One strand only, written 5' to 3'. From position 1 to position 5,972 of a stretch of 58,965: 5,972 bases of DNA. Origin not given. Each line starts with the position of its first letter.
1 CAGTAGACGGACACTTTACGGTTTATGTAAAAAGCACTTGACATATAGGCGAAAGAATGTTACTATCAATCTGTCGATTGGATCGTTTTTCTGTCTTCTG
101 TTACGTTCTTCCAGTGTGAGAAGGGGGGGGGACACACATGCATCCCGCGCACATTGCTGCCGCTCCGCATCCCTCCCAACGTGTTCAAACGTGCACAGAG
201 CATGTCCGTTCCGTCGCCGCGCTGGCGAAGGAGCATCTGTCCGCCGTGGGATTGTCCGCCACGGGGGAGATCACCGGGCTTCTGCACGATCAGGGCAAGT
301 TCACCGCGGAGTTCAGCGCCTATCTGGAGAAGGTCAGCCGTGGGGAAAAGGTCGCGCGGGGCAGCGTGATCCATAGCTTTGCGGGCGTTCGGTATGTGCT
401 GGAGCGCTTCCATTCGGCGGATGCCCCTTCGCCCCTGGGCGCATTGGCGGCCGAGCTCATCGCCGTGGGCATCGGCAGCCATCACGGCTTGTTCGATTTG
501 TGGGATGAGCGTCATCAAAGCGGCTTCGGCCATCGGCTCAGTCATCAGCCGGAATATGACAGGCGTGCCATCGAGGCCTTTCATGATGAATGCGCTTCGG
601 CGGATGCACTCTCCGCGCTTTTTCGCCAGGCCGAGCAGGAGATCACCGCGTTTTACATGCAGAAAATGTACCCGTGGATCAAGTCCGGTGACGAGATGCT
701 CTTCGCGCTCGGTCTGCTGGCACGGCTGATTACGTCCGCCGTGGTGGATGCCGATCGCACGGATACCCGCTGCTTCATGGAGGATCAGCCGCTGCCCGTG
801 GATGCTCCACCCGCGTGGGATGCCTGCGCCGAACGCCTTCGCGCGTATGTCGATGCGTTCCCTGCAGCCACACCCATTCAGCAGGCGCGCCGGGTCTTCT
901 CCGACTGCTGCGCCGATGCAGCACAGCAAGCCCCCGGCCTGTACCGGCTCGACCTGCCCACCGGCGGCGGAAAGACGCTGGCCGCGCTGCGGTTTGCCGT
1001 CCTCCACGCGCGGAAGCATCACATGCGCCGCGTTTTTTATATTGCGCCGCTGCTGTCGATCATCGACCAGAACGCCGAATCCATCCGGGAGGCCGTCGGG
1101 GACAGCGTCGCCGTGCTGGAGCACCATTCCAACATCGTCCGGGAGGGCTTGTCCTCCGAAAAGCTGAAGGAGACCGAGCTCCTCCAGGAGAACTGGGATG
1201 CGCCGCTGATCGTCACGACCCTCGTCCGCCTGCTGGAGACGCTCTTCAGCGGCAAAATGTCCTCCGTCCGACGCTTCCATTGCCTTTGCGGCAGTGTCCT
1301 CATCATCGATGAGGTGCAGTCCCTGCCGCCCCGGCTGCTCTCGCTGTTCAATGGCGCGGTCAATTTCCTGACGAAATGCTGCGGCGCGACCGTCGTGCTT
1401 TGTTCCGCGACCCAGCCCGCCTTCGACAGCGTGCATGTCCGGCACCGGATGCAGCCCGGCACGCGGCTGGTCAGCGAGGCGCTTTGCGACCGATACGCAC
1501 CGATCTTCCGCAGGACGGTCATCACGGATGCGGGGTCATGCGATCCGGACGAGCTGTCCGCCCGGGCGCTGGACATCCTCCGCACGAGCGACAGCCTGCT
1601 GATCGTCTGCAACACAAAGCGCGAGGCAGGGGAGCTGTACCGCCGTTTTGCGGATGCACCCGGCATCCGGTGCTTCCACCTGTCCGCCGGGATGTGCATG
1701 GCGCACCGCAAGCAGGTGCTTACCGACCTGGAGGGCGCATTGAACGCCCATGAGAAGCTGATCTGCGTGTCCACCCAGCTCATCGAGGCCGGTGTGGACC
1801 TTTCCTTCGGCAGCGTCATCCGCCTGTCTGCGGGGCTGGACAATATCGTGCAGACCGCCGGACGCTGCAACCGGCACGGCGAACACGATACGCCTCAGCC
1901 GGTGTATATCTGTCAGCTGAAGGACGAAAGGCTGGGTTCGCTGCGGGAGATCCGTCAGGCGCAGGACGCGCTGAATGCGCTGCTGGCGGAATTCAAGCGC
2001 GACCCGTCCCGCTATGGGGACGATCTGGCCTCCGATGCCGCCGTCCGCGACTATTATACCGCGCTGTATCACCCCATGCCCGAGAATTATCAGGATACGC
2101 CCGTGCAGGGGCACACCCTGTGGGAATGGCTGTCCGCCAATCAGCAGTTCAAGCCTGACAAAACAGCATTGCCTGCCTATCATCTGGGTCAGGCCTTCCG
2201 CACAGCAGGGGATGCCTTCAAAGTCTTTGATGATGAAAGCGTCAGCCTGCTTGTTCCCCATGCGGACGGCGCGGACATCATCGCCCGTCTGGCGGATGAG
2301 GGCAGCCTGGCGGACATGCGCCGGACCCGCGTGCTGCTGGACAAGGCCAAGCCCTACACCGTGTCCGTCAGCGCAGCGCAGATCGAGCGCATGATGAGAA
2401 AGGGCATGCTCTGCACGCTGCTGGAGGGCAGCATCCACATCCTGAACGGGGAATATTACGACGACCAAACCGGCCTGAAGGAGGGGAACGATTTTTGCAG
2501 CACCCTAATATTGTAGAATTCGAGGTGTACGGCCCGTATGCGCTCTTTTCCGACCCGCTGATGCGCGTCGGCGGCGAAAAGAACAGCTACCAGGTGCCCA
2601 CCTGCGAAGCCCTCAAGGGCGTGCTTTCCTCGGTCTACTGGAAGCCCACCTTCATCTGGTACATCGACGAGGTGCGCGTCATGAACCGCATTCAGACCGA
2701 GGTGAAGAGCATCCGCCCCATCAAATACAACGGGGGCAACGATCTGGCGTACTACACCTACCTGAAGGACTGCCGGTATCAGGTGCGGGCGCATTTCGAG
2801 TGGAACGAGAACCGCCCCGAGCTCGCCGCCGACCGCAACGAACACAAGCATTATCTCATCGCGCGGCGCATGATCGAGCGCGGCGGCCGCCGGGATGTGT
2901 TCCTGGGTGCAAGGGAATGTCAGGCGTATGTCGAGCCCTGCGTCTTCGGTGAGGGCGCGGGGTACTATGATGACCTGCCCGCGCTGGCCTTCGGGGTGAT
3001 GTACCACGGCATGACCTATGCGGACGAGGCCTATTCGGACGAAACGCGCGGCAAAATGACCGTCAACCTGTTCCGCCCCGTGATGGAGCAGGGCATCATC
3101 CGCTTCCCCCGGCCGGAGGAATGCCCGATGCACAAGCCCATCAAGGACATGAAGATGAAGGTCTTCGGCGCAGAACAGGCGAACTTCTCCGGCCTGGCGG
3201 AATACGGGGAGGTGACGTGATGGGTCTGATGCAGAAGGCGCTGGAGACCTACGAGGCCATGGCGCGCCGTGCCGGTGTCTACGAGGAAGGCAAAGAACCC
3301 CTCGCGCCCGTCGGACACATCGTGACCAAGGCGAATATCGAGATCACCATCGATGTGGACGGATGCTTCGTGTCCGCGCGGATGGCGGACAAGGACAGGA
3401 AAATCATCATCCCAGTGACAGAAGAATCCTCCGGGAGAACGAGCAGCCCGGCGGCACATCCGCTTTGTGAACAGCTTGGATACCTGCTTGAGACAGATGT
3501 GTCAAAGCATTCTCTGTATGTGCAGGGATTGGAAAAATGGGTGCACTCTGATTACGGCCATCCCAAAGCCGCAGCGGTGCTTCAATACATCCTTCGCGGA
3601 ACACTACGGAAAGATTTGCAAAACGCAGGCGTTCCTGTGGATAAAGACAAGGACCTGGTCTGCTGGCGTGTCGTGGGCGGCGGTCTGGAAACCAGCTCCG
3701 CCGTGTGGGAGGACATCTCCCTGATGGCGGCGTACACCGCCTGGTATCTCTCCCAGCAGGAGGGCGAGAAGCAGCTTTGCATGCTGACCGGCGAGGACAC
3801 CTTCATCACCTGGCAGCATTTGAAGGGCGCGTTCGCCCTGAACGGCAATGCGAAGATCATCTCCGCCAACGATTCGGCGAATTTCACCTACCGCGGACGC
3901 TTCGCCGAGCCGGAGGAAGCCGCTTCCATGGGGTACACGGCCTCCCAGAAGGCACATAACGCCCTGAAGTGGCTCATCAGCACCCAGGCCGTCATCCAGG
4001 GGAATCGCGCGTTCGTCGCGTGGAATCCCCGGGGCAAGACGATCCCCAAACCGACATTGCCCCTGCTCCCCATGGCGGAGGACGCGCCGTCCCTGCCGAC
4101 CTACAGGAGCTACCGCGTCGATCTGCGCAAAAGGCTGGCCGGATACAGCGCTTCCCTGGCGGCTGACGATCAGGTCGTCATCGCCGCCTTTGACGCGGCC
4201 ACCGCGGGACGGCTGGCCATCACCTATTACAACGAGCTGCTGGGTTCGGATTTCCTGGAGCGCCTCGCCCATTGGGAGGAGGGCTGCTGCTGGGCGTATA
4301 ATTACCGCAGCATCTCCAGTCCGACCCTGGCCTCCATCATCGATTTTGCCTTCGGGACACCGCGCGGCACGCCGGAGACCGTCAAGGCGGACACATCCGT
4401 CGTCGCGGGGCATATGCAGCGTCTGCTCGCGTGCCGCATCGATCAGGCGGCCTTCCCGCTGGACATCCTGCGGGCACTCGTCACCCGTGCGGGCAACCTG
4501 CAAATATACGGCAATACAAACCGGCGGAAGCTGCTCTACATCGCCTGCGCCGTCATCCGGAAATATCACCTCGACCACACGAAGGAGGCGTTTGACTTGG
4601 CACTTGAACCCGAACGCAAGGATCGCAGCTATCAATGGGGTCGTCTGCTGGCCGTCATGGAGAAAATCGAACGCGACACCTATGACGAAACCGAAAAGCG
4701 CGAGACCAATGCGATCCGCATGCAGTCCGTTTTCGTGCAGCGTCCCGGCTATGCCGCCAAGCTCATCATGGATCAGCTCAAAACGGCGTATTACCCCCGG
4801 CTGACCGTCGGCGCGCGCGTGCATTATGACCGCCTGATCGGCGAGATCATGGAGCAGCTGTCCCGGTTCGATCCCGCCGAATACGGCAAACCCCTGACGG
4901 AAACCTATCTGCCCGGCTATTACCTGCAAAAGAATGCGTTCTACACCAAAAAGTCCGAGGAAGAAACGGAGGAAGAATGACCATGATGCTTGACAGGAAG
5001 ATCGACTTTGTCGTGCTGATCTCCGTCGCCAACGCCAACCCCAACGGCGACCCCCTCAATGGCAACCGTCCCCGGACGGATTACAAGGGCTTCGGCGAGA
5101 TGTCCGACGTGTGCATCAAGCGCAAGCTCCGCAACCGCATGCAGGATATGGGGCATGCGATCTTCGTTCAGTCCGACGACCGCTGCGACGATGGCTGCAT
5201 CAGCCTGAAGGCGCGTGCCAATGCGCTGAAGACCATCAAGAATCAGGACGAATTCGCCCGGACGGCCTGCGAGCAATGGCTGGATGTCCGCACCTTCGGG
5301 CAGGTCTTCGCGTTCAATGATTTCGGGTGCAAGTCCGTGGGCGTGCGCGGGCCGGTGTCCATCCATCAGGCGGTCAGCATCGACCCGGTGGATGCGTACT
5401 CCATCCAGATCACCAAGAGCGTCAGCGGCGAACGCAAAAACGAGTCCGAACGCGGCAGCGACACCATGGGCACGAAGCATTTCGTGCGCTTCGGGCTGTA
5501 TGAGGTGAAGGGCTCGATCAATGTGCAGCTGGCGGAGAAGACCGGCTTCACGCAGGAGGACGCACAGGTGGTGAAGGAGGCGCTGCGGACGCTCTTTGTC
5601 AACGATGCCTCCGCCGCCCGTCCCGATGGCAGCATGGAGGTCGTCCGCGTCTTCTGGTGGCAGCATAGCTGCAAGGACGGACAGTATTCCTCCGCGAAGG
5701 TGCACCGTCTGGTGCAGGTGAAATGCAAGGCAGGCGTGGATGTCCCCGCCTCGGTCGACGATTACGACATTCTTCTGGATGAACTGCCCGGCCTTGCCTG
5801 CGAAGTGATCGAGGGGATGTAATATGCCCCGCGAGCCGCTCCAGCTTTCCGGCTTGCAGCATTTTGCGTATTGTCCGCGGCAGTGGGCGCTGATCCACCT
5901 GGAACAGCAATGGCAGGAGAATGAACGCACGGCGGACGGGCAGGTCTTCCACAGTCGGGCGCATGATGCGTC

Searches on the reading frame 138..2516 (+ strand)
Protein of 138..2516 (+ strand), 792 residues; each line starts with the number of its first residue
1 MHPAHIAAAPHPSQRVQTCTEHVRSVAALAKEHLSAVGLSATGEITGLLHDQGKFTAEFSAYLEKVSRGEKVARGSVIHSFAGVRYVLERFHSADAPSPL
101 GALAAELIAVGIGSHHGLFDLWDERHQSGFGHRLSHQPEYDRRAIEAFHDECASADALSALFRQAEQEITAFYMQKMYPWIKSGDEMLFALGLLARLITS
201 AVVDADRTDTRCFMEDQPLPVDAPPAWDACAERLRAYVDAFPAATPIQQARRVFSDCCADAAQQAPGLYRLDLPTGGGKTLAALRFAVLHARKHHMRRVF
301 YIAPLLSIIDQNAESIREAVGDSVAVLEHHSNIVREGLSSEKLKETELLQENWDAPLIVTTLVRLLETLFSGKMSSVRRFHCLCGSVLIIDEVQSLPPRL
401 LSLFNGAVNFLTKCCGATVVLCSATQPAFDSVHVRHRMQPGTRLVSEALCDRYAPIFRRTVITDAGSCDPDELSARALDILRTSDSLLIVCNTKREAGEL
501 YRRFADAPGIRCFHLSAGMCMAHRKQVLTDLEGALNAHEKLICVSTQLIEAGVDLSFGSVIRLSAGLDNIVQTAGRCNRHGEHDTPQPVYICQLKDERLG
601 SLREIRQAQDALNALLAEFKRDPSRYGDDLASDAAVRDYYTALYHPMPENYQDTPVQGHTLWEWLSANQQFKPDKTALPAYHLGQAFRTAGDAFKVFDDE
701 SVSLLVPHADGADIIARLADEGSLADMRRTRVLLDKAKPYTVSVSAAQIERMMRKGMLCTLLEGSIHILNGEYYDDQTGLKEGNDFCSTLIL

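Call 11: search_protein_families(library=pfam, proteins=[window:138-2516:+], max_evalue=0.01)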
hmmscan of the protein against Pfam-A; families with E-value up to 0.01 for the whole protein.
window:138-2516:+ (792 aa): 6 families
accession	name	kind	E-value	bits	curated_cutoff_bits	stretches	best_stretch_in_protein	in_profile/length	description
PF22590.2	Cas3-like_C_2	-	1.9e-15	57.5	27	1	486-581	4-105/106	CRISPR-associated nuclease/helicase Cas3, C-terminal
PF00270.35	DEAD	-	1.6e-10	41.4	26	1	272-427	20-161/167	DEAD/DEAH box helicase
PF00271.37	Helicase_C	-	7.1e-08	33.1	23.5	1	482-581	13-110/110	Helicase conserved C-terminal domain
PF04851.21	ResIII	-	4.5e-07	30.4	22.5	1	268-393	27-134/164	Type III restriction enzyme, res subunit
PF18019.7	Cas3_HD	-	0.0012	19.4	23.1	1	44-156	58-171/207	Cas3, HD domain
PF13401.12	AAA_22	-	0.002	18.9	27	0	275-422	14-121/130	AAA domain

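Call 38: search_protein_families(library=ncbifam, proteins=[window:138-2516:+], max_evalue=0.01)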
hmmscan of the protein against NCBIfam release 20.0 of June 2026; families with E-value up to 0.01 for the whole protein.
window:138-2516:+ (792 aa): 7 families
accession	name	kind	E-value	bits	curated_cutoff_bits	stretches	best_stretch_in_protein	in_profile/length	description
TIGR02621.3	cas3_GSU0051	exception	4.3e-32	111.8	400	1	270-669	34-452/854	type I-G CRISPR-associated helicase/endonuclease Cas3g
TIGR01587.1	cas3_core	equivalog_domain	5e-32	111.4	102.45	1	274-608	7-348/358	CRISPR-associated helicase Cas3'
TIGR01596.1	cas3_HD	equivalog_domain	1.8e-19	70.5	43.45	1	20-210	2-177/178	CRISPR-associated endonuclease Cas3''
NF007248.0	PRK09694.1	equivalog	2.8e-09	35.6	569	1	468-586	544-668/878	CRISPR-associated helicase/endonuclease Cas3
TIGR04121.1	DEXH_lig_assoc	equivalog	3.2e-05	21.9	850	1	271-613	33-374/804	ligase-associated DNA damage response DEXH box helicase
TIGR02562.1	cas3_yersinia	equivalog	4.9e-05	21.3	565.95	0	529-587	828-886/1110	type I-F CRISPR-associated helicase Cas3f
TIGR04095.1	dnd_restrict_1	equivalog_domain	0.00045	19.3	600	1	271-396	29-145/451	DNA phosphorothioation system restriction enzyme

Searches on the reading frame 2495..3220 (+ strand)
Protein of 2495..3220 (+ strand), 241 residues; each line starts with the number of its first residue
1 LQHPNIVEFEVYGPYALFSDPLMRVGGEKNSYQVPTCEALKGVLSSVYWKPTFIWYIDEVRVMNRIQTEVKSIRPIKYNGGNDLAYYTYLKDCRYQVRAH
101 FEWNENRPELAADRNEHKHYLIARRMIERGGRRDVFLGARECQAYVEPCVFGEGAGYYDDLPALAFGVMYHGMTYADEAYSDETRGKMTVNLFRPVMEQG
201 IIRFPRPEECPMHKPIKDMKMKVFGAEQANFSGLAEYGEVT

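Call 11: search_protein_families(library=pfam, proteins=[window:2495-3220:+], max_evalue=0.01)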
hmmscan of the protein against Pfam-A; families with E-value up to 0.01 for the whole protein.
window:2495-3220:+ (241 aa): 1 family
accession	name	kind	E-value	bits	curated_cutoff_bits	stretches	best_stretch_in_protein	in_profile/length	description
PF09704.15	Cas_Cas5d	-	7.5e-38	131.1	23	1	7-205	2-217/217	CRISPR-associated protein (Cas_Cas5)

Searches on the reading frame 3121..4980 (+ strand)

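Call 11: search_protein_families(library=pfam, proteins=[window:3121-4980:+], max_evalue=0.01)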
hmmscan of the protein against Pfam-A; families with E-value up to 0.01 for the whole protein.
window:3121-4980:+ (619 aa): 1 family
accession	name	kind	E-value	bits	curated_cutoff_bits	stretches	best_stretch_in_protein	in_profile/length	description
PF09709.15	Cas_Csd1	-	1.7e-104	350.9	27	1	42-608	3-559/559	CRISPR-associated protein (Cas_Csd1)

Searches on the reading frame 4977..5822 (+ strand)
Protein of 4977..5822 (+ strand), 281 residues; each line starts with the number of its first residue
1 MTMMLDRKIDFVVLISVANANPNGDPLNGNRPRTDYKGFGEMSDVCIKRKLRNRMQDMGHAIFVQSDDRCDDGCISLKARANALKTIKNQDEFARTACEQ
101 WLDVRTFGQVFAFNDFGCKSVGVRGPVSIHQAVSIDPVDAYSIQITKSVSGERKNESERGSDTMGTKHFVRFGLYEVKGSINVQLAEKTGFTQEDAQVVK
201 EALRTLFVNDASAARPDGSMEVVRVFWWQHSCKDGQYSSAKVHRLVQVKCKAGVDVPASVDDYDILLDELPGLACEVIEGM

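Call 11: search_protein_families(library=pfam, proteins=[window:4977-5822:+], max_evalue=0.01)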
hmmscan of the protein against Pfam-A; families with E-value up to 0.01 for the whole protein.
window:4977-5822:+ (281 aa): 1 family
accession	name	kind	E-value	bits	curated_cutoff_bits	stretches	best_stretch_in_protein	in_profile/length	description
PF05107.17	Cas_Cas7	-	2.2e-84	283.4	33.2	1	8-267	2-248/249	CRISPR-associated protein Cas7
